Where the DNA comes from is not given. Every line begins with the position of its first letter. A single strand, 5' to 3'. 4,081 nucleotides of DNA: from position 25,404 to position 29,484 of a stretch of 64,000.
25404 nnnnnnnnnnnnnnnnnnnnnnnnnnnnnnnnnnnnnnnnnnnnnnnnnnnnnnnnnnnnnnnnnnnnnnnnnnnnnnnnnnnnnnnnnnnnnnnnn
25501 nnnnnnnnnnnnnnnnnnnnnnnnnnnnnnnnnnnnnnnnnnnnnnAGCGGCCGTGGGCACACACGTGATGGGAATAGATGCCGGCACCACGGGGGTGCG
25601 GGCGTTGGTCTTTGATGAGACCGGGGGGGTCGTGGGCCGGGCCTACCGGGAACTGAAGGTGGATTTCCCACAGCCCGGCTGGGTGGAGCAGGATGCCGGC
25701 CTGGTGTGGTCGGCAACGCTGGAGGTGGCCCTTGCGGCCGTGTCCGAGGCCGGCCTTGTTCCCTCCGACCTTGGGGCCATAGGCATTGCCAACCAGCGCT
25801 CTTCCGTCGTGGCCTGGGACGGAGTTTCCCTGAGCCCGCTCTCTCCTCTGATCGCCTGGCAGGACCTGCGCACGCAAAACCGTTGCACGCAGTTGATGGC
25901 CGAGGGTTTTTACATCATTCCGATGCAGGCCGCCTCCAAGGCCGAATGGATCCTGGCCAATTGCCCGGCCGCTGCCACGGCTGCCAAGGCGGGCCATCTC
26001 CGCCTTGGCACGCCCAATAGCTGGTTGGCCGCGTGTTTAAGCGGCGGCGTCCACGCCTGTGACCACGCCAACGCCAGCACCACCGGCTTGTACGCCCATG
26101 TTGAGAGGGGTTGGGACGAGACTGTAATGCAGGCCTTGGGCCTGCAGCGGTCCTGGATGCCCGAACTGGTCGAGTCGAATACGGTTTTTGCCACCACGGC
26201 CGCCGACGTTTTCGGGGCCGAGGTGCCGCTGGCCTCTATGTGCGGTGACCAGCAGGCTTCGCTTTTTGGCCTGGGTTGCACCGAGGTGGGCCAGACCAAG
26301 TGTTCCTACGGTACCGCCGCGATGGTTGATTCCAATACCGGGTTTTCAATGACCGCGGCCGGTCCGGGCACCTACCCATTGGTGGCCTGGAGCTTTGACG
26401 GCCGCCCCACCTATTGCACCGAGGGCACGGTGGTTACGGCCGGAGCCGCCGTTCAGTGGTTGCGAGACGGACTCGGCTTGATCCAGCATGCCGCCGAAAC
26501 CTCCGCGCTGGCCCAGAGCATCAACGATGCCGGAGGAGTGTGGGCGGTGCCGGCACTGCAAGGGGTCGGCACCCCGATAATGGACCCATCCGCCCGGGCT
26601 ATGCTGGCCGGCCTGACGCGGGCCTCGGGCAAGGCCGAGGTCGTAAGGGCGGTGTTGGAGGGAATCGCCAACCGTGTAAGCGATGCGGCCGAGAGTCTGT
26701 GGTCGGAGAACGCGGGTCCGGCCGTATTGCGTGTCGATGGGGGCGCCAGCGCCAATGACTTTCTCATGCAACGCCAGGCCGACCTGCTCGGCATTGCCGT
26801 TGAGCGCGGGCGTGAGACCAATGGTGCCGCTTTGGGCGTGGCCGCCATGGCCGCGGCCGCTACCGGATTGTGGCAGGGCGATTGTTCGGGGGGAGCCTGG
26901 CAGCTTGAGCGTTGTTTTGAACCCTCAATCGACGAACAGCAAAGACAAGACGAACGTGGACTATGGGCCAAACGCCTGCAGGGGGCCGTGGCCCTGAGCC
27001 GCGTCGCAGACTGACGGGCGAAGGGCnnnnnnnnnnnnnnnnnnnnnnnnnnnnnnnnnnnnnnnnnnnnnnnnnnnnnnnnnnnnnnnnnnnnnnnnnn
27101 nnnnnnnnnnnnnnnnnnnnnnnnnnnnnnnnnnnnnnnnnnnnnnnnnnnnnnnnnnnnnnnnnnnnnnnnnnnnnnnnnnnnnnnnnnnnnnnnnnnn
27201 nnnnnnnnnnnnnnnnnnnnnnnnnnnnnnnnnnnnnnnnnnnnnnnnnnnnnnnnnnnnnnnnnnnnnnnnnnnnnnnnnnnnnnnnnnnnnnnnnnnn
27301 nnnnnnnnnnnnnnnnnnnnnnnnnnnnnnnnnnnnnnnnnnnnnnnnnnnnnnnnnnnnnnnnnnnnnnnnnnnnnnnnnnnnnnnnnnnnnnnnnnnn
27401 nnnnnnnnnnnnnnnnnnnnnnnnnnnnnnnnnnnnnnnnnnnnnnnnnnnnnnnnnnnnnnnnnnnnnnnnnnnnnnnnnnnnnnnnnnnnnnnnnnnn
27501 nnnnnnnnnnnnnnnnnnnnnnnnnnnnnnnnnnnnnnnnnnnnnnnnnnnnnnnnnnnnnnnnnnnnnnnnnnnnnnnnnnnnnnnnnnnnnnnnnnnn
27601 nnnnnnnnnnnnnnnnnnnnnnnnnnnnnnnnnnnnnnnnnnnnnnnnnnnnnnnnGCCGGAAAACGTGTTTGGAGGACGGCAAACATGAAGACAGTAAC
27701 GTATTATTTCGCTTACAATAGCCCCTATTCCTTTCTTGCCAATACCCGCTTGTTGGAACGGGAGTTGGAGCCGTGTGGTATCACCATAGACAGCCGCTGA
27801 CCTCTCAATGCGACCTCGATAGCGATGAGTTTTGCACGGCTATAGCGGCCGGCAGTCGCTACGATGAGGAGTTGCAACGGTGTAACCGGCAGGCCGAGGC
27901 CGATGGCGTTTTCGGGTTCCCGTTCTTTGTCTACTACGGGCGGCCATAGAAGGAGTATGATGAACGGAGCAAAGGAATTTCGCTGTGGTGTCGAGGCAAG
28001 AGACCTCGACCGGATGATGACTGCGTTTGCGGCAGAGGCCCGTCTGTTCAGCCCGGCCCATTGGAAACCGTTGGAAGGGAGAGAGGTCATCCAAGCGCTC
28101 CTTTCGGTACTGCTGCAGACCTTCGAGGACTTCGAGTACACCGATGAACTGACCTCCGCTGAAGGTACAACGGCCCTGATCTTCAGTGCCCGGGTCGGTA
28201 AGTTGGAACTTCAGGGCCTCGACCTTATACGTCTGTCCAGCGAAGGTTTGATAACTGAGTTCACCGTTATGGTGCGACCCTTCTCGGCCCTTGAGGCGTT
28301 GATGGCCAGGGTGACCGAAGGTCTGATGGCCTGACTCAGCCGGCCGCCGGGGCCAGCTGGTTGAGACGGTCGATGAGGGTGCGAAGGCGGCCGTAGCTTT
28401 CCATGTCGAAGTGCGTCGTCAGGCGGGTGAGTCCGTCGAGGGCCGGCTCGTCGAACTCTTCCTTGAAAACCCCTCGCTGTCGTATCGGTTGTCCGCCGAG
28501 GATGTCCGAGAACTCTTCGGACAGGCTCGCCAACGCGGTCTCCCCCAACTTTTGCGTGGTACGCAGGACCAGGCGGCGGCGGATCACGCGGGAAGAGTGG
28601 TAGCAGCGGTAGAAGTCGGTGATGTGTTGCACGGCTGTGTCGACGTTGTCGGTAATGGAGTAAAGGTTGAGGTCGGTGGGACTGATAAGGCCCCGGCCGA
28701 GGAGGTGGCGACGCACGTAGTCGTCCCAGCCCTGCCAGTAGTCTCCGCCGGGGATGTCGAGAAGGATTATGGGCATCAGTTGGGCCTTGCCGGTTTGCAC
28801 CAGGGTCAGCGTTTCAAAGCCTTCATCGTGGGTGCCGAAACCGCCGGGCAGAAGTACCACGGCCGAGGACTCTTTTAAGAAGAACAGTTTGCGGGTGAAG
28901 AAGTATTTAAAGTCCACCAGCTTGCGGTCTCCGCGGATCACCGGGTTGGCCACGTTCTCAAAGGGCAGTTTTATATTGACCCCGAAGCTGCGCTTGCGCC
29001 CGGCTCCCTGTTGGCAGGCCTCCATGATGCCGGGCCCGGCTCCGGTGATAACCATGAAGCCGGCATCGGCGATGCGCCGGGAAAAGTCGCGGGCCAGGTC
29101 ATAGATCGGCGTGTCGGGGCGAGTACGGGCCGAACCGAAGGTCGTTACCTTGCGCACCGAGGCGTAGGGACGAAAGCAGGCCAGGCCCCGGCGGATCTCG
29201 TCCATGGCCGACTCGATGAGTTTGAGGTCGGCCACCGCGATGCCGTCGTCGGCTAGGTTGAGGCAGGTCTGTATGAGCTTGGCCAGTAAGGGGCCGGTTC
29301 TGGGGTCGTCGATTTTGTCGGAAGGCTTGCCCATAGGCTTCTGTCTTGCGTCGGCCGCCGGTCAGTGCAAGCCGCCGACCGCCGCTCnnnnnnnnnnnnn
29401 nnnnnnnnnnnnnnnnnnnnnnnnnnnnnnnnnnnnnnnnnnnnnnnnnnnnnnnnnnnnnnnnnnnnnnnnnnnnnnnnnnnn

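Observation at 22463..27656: AGPS-like FAD oxidase embedded between glpD and glpK with a HAD phosphatase: candidate ether-lipid or novel glycerol-phosphate pathway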

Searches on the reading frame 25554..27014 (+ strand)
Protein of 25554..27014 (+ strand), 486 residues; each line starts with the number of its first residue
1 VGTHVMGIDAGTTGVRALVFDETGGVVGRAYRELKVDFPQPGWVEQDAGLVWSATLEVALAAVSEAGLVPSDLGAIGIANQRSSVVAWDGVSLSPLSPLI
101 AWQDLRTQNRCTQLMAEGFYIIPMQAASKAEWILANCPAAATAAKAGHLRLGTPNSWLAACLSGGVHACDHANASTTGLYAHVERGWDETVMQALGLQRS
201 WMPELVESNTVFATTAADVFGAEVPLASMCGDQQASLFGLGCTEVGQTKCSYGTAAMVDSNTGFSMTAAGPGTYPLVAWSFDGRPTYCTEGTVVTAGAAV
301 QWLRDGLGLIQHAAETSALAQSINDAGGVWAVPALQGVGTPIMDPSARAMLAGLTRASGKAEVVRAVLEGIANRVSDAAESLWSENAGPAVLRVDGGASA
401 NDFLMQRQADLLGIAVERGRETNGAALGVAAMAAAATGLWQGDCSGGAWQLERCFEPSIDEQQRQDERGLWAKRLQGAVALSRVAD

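Call 4: search_protein_families(library=pfam, proteins=[window:25554-27014:+])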
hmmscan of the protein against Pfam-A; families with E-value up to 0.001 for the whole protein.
window:25554-27014:+ (486 aa): 2 families
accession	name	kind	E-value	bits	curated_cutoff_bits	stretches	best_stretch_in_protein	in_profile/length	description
PF00370.27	FGGY_N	-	3.4e-51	174.7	28.8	1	5-239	2-245/245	FGGY family of carbohydrate kinases, N-terminal domain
PF02782.22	FGGY_C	-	3.6e-28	99.1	27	1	250-436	3-197/198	FGGY family of carbohydrate kinases, C-terminal domain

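Call 5: search_protein_families(library=ncbifam, proteins=[window:25554-27014:+])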
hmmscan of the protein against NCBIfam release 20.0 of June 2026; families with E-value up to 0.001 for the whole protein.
window:25554-27014:+ (486 aa): 12 families
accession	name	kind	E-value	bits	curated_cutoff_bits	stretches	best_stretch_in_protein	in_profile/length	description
TIGR01311.1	glycerol_kin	equivalog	6.4e-121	404.1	590.35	1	4-475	2-490/496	glycerol kinase GlpK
NF000756.0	PRK00047.1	subfamily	1.9e-120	402.6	498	1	3-480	5-496/502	glycerol kinase GlpK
TIGR01312.1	XylB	equivalog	2.1e-57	194.7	380.25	1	6-440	1-441/481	xylulokinase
NF011601.0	PRK15027.1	equivalog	8e-35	120.2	912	1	6-436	3-435/484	xylulokinase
TIGR01314.1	gntK_FGGY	equivalog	4.8e-23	81.4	648.55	1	5-439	2-452/505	gluconokinase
NF008187.0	PRK10939.1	equivalog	7.3e-22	77.7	528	1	3-254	4-266/521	autoinducer-2 kinase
TIGR01315.1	5C_CHO_kinase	subfamily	3.3e-16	59.1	408.7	2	4-86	1-83/541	FGGY family pentulose kinase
TIGR02628.1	fuculo_kin_coli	equivalog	2.1e-13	50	470.9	1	164-441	166-446/465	L-fuculokinase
NF003154.0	PRK04123.1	equivalog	3.6e-09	35.9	428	1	323-441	377-496/554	ribulokinase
TIGR02627.1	rhamnulo_kin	equivalog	7.9e-06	24.7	527.95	0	165-215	164-214/454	rhamnulokinase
NF007925.0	PRK10640.1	equivalog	1.5e-05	23.6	639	0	165-236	170-240/489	rhamnulokinase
TIGR01234.1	L-ribulokinase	equivalog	3.2e-05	22.9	583.25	1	301-441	350-489/536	ribulokinase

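Call 20: search_solved_structures(query=window:25554-27014:+, max_evalue=1e-10, show_alignments=1)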
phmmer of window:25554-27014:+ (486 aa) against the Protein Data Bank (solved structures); distinct sequences matched with E-value up to 1e-10: 35.
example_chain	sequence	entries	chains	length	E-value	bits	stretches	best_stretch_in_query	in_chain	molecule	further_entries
3g25_A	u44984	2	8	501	1.1e-101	344.4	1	3-477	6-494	Glycerol kinase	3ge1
6ude_A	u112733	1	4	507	1.7e-99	337.2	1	5-476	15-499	Glycerol kinase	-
4e1j_A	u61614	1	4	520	8.2e-99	334.9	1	1-472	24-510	Glycerol kinase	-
2zf5_O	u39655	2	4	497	1.4e-95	324.3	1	4-486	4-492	Glycerol kinase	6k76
6k78_B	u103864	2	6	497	1.4e-95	324.3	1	4-486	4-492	Glycerol kinase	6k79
6k78_A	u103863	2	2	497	1.9e-95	323.8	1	4-486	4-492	Glycerol kinase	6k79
3h45_X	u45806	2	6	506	1.3e-91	311.2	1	4-468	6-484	Glycerol kinase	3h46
1r59_O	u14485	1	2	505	2.7e-91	310.1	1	4-468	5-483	Glycerol kinase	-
2dpn_A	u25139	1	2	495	2.8e-91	310.1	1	5-478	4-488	Glycerol kinase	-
3d7e_O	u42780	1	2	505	3e-91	310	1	4-468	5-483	Glycerol kinase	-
3h3n_X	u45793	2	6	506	3.4e-91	309.8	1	4-468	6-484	Glycerol kinase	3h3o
3flc_O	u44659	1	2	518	3.7e-91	309.7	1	4-468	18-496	Glycerol kinase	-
1xup_O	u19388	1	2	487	6e-91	309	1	4-466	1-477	Glycerol kinase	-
3ezw_A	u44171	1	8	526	8e-90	305.3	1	4-480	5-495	Glycerol kinase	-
1bu6_O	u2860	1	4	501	2.2e-89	303.8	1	4-480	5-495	PROTEIN (GLYCEROL KINASE)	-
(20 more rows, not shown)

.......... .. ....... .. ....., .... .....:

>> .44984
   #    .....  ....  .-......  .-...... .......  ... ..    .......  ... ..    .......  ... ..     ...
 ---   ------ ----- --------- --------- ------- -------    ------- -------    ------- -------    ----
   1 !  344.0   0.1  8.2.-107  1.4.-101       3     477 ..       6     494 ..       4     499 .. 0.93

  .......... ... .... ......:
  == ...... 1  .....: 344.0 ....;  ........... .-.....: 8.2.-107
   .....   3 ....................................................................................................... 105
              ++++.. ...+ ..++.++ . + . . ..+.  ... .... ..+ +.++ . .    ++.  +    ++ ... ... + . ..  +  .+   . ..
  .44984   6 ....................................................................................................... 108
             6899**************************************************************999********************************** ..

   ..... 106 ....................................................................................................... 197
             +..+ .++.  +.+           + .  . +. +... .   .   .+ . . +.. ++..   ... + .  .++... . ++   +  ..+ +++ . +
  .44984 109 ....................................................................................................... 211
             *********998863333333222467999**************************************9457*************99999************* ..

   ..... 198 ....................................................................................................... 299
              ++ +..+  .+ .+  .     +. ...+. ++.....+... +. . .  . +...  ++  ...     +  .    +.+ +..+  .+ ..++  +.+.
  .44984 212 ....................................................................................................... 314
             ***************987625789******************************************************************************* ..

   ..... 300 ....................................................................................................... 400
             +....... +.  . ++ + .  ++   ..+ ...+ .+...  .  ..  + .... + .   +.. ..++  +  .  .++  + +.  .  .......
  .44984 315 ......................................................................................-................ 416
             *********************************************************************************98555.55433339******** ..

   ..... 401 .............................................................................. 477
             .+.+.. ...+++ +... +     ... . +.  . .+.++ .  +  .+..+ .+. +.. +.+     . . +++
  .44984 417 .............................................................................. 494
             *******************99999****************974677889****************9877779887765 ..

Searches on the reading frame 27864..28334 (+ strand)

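Call 8: search_protein_families(library=pfam, proteins=[window:27864-28334:+])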
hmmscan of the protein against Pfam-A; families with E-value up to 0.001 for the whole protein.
window:27864-28334:+ (156 aa): 1 family
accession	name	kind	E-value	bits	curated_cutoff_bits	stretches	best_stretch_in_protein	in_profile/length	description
PF12680.13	SnoaL_2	-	2e-07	32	27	1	42-132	7-101/102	SnoaL-like domain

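Call 106: search_protein_families(library=ncbifam, proteins=[window:27864-28334:+], max_evalue=0.001)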
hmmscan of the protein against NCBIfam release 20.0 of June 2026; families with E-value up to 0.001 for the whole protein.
window:27864-28334:+ (156 aa): 0 families

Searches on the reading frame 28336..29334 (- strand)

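Call 8: search_protein_families(library=pfam, proteins=[window:28336-29334:-])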
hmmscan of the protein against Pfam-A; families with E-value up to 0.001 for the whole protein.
window:28336-29334:- (332 aa): 2 families
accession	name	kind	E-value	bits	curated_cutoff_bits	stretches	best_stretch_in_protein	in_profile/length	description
PF03641.19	Lysine_decarbox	-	2.5e-24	86.4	27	1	104-237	1-130/131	Possible lysine decarboxylase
PF18306.6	LDcluster4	-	7.2e-09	35.9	26.3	1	62-171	3-109/151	SLOG cluster4 family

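Call 106: search_protein_families(library=ncbifam, proteins=[window:28336-29334:-], max_evalue=0.001)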
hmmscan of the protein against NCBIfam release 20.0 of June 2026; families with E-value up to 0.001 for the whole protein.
window:28336-29334:- (332 aa): 4 families
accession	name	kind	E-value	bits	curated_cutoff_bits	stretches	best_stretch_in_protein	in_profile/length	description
TIGR00730.1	TIGR00730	subfamily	1.2e-26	93.6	96.35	1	62-239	2-176/178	TIGR00730 family Rossman fold protein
NF058542.1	CtkRMPhLog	equivalog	4.4e-10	39.8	300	1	74-237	14-174/177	cytokinin riboside 5'-monophosphate phosphoribohydrolase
TIGR00725.1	TIGR00725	hypoth_equivalog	1.4e-07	31.1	106.9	1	61-176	2-112/159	TIGR00725 family protein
NF038390.1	Nsidase_PpnN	equivalog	0.00053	18.8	450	0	78-210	161-303/450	nucleotide 5'-monophosphate nucleosidase PpnN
